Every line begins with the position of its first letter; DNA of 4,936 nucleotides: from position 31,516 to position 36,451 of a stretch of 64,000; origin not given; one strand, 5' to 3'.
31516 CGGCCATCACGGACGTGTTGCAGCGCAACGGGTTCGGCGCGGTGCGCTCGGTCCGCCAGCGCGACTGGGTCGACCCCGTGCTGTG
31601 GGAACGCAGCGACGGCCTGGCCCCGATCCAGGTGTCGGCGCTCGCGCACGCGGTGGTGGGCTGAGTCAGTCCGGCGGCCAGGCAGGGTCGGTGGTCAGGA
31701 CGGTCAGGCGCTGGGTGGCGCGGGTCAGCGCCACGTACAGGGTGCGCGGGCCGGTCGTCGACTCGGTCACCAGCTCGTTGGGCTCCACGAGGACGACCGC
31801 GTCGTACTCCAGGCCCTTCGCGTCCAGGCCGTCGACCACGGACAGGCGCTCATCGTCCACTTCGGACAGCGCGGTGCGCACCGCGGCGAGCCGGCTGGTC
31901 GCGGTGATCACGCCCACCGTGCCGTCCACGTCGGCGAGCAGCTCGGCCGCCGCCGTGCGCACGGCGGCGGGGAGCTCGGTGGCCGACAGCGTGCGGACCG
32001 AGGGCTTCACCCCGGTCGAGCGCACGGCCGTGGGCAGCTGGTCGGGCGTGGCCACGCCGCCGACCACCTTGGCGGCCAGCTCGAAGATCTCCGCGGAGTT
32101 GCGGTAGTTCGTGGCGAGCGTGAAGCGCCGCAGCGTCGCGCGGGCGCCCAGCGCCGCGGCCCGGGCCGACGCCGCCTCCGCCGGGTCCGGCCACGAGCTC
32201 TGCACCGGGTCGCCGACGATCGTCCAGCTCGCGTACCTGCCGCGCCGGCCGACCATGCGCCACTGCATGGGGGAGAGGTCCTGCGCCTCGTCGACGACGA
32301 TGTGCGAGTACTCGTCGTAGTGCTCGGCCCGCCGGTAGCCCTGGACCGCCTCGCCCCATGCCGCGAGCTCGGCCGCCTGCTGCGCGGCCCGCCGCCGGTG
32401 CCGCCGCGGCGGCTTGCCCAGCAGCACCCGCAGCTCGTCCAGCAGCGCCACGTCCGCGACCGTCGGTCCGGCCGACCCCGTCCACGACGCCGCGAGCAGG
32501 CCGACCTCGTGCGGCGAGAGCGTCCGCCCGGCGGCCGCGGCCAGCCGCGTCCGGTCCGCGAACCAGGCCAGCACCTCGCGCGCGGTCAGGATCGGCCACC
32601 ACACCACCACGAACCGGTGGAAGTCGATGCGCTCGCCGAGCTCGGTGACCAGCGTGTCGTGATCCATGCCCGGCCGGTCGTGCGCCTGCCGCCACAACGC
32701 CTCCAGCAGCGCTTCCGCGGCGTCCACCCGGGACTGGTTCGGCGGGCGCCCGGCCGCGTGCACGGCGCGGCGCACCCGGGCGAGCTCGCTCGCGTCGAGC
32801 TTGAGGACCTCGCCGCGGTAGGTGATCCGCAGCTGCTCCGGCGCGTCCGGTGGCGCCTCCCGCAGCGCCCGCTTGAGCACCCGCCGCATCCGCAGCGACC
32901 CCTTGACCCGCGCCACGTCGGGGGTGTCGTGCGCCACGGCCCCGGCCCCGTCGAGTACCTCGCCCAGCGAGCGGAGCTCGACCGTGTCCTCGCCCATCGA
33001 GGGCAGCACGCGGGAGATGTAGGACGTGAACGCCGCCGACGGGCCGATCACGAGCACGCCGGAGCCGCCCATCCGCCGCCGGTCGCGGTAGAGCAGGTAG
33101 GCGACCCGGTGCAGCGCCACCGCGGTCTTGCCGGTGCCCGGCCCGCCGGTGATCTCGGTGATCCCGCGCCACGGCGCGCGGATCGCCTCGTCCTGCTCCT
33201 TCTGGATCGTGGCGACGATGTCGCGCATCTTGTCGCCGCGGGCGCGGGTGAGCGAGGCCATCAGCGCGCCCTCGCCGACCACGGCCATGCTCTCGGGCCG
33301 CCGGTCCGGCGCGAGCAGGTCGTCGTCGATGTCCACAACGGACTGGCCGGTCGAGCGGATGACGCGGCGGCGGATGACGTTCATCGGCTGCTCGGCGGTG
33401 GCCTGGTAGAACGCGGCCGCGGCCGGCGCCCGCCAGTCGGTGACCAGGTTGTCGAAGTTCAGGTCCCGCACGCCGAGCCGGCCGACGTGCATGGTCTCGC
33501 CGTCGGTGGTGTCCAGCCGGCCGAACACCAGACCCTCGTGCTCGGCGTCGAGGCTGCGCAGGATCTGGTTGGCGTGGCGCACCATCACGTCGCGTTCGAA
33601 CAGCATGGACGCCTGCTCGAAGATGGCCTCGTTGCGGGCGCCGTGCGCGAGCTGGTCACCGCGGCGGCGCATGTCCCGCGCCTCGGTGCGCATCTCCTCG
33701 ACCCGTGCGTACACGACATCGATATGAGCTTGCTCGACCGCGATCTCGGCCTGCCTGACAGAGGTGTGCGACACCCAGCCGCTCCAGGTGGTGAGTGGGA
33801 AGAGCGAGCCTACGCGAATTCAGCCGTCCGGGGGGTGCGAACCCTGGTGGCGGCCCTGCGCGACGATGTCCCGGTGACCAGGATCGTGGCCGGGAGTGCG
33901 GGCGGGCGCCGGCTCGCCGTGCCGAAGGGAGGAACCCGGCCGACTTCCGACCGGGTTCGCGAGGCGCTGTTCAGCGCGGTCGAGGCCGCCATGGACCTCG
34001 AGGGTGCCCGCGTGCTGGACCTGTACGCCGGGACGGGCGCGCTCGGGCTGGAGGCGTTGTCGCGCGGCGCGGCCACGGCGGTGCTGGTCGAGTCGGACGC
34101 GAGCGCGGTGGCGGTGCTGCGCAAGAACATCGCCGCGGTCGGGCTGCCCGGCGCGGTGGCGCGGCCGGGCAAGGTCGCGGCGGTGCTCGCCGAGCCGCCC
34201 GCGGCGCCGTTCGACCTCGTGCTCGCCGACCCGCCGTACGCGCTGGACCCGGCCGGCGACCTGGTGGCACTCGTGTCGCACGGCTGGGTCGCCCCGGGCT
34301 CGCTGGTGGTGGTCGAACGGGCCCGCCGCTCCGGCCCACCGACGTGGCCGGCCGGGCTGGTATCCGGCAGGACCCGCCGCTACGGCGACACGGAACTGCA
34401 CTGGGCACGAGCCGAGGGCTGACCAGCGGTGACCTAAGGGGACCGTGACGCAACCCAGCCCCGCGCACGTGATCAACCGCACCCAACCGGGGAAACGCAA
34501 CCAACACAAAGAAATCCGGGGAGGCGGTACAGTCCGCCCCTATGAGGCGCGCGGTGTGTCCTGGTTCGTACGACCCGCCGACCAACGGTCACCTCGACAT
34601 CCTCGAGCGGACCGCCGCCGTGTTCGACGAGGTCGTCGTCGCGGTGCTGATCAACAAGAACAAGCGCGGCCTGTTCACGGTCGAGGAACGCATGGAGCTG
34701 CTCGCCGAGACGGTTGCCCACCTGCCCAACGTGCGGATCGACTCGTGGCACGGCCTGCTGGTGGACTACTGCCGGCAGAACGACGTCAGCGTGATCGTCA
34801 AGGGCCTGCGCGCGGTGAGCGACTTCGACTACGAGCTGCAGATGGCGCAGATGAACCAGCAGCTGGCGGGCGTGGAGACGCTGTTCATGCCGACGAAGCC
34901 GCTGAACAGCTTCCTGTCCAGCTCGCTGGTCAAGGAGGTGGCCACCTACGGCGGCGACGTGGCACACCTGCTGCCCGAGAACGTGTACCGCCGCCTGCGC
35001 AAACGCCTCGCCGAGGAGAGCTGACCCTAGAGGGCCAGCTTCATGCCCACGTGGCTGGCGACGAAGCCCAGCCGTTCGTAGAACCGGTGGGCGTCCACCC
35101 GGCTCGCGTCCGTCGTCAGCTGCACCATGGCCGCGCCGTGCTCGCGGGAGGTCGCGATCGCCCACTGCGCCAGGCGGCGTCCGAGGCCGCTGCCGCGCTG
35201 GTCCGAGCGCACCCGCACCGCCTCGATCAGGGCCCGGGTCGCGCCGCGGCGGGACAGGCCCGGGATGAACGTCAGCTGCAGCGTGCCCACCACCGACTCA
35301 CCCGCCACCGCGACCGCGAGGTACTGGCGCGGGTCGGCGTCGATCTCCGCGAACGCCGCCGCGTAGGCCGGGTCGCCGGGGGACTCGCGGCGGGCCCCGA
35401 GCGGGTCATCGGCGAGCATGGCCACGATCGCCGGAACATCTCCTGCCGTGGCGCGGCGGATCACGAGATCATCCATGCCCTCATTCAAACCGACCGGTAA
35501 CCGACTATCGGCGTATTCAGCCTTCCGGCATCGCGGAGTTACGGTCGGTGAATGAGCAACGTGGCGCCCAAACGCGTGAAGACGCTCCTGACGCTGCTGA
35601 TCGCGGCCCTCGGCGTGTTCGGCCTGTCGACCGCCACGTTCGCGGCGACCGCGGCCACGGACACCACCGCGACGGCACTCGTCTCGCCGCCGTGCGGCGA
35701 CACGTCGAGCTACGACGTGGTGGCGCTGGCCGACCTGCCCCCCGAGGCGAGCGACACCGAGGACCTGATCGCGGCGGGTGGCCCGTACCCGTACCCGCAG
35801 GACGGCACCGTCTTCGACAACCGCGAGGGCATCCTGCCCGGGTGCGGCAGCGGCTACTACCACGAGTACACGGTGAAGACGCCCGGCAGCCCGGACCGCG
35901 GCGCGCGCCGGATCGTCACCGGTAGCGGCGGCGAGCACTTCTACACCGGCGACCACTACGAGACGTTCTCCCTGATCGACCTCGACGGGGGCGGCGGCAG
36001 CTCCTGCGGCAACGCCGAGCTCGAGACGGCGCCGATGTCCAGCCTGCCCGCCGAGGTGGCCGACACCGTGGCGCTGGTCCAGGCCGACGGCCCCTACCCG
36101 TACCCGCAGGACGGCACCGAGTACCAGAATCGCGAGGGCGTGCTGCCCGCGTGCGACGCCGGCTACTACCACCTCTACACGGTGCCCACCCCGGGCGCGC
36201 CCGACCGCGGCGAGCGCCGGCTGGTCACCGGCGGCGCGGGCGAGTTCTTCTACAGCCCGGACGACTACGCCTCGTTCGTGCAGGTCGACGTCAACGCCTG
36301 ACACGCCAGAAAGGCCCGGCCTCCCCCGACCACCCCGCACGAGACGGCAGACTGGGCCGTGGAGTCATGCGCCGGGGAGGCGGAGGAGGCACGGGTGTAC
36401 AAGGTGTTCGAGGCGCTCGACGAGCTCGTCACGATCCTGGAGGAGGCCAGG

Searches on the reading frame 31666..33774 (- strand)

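Call 10: search_protein_families(library=pfam, proteins=[window:31666-33774:-], max_evalue=0.001)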
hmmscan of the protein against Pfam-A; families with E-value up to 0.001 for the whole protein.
window:31666-33774:- (702 aa): 6 families
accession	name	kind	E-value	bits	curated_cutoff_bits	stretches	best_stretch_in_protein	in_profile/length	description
PF00580.27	UvrD-helicase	-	9.7e-12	45.6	23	2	487-526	211-251/271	UvrD/REP helicase N-terminal domain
PF13245.12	AAA_19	-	2.6e-10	41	25.1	0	194-233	1-41/134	AAA domain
PF13538.12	UvrD_C_2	-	6.5e-09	36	27.4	1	652-692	10-51/52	UvrD-like helicase C-terminal domain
PF01443.25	Viral_helicase1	-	1.7e-06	28.5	21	1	488-694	59-228/228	Viral superfamily 1 RNA helicase core domain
PF02562.22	PhoH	-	1.2e-05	25.4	27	0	490-534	121-166/205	PhoH-like protein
PF13361.12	UvrD_C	-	2e-05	24.7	25.6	1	651-694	294-347/350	UvrD-like helicase C-terminal domain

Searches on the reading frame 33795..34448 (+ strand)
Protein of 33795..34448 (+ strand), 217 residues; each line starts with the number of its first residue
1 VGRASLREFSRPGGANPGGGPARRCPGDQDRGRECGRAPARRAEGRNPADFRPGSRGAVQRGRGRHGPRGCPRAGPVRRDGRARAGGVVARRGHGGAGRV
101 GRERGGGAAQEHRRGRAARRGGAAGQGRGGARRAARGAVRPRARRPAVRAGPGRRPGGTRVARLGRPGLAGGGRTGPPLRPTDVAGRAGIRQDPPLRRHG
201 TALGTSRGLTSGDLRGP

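Call 60: search_protein_families(library=pfam, proteins=[window:33795-34448:+], max_evalue=0.001)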
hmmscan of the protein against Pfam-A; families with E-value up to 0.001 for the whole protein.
window:33795-34448:+ (217 aa): 0 families

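Call 61: search_protein_families(library=pfam, proteins=[window:33896-34432:+], max_evalue=0.001)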
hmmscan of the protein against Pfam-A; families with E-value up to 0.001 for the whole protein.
window:33896-34432:+ (178 aa): 0 families

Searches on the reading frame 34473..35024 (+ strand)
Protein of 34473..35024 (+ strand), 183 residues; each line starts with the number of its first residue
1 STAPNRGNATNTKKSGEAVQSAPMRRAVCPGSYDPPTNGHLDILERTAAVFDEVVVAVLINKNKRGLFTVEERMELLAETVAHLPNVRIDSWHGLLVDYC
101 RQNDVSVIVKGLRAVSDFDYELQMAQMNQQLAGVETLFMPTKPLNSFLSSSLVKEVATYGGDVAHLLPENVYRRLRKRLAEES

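Call 10: search_protein_families(library=pfam, proteins=[window:34473-35024:+], max_evalue=0.001)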
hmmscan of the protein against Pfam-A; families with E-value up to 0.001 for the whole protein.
window:34473-35024:+ (183 aa): 2 families
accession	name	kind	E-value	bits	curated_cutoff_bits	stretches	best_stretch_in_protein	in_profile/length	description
PF01467.32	CTP_transf_like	-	1.7e-24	87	21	1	28-155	1-132/133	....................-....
PF08218.17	Citrate_ly_lig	-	4e-05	23.8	20.9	1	34-97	9-70/182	Citrate lyase ligase C-terminal domain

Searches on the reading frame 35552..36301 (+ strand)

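Call 10: search_protein_families(library=pfam, proteins=[window:35552-36301:+], max_evalue=0.001)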
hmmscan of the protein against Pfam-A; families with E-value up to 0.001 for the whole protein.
window:35552-36301:+ (249 aa): 1 family
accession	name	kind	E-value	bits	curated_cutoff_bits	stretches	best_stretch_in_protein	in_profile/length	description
PF00545.25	Ribonuclease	-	4.3e-45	152.7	24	2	47-142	3-97/98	ribonuclease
